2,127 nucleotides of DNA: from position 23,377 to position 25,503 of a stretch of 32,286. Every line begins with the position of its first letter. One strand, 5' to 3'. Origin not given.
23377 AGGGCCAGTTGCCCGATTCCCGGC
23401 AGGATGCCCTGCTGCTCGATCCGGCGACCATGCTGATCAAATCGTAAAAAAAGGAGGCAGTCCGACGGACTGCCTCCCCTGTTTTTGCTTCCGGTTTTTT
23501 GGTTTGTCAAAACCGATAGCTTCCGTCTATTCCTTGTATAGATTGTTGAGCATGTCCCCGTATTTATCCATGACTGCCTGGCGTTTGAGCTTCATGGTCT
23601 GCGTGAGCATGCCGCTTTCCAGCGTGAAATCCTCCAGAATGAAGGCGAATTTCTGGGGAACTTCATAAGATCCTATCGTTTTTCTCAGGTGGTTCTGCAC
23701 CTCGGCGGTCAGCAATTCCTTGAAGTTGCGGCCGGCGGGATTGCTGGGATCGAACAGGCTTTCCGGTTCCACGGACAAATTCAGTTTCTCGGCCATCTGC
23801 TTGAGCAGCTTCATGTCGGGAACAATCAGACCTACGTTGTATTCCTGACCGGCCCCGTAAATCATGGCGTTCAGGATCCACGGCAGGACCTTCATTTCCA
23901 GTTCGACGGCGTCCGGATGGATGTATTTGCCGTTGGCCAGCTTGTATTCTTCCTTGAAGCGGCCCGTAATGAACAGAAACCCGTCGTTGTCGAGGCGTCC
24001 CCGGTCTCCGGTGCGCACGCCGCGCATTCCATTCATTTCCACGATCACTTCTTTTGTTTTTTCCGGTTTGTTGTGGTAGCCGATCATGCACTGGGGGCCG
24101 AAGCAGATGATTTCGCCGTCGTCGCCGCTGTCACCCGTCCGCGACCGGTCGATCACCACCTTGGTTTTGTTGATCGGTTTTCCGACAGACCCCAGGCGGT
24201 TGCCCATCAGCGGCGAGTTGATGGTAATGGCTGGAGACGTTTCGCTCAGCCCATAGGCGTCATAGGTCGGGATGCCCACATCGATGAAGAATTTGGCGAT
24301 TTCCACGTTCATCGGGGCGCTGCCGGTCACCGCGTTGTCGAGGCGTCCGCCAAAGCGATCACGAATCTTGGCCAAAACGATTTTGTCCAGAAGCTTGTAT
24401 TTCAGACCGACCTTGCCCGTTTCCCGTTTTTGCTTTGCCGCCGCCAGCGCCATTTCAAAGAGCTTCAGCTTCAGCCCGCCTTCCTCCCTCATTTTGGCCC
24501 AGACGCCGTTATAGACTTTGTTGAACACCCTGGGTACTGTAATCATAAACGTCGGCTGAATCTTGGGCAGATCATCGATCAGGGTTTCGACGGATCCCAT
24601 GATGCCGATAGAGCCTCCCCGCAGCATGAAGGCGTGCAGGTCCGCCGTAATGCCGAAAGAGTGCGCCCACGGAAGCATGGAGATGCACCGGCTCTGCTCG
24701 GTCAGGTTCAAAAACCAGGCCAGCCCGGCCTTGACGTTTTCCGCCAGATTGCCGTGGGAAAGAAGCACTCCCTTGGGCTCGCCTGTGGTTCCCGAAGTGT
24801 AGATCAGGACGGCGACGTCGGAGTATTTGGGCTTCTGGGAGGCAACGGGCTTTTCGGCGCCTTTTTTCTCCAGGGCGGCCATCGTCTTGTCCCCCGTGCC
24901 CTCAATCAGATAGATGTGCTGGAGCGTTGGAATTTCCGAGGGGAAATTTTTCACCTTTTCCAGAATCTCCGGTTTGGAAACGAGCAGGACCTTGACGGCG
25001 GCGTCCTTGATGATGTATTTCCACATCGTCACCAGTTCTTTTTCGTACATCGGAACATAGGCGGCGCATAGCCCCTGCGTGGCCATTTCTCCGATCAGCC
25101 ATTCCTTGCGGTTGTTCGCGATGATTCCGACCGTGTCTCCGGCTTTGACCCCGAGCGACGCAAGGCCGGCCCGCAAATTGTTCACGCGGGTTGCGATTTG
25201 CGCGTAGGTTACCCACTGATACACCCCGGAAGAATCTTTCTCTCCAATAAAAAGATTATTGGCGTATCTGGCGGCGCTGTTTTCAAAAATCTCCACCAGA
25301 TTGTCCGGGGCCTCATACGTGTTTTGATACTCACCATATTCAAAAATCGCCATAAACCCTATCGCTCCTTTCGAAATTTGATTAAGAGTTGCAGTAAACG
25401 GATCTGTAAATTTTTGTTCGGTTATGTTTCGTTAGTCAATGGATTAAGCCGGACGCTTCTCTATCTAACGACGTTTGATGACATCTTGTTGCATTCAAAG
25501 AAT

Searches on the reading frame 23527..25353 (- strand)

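Call 56: search_protein_families(library=ncbifam, proteins=[window:23527-25353:-], max_evalue=0.00001)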
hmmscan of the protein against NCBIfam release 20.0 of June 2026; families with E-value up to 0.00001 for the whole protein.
window:23527-25353:- (608 aa): 96 families (the best 25 are shown)
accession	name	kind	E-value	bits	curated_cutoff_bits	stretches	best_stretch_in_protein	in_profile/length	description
NF038343.1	ligase_FadD11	exception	1e-68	232.2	950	1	42-607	23-582/585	fatty acid--CoA ligase FadD11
NF004837.0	PRK06187.1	subfamily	9.7e-64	215.5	476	2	13-286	4-280/531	long-chain-fatty-acid--CoA ligase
NF004114.0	PRK05605.1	equivalog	1.4e-51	175.5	766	2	163-305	206-346/575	long-chain-fatty-acid--CoA ligase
NF006181.0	PRK08314.1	subfamily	3.1e-48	164.4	705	3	338-505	321-490/563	long-chain-fatty-acid--CoA ligase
NF052269.1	Staph_lig_FadD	equivalog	1.2e-44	152.6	650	2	46-278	27-251/499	long-chain-fatty-acid--CoA ligase FadD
NF041592.1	carboxyl_red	equivalog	5.6e-43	146.8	1300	2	156-608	208-621/1160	carboxylic acid reductase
NF005702.0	PRK07514.1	subfamily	1.5e-42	145.6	558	2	18-281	4-259/506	malonyl-CoA synthase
TIGR03098.1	ligase_PEP_1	hypoth_equivalog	2.7e-42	144.9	592.35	2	24-286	7-271/517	acyl-CoA ligase (AMP-forming), exosortase A system-associated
NF005307.0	PRK06839.1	equivalog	6.2e-41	140.6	748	2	343-502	271-428/496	o-succinylbenzoate--CoA ligase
NF002966.0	PRK03640.1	equivalog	2.9e-40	138.3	556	2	321-502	239-417/483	o-succinylbenzoate--CoA ligase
TIGR01733.1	AA-adenyl-dom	subfamily_domain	6.7e-40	137.1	317.4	2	49-265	1-207/409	amino acid adenylation domain-containing protein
NF006386.0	PRK08633.1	equivalog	1.3e-39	135.8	1221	2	338-484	900-1058/1147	acyl-[ACP]--phospholipid O-acyltransferase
NF005801.1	PRK07656.1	equivalog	2.8e-39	135.1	657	2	47-249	26-234/500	FadD3 family acyl-CoA ligase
NF005714.0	PRK07529.1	subfamily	2.6e-38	131.8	632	2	338-496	340-504/640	acyl-CoA synthetase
NF004511.1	PRK05852.1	equivalog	1.9e-36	125.8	650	2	47-283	26-263/505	FadD7 family fatty acid--CoA ligase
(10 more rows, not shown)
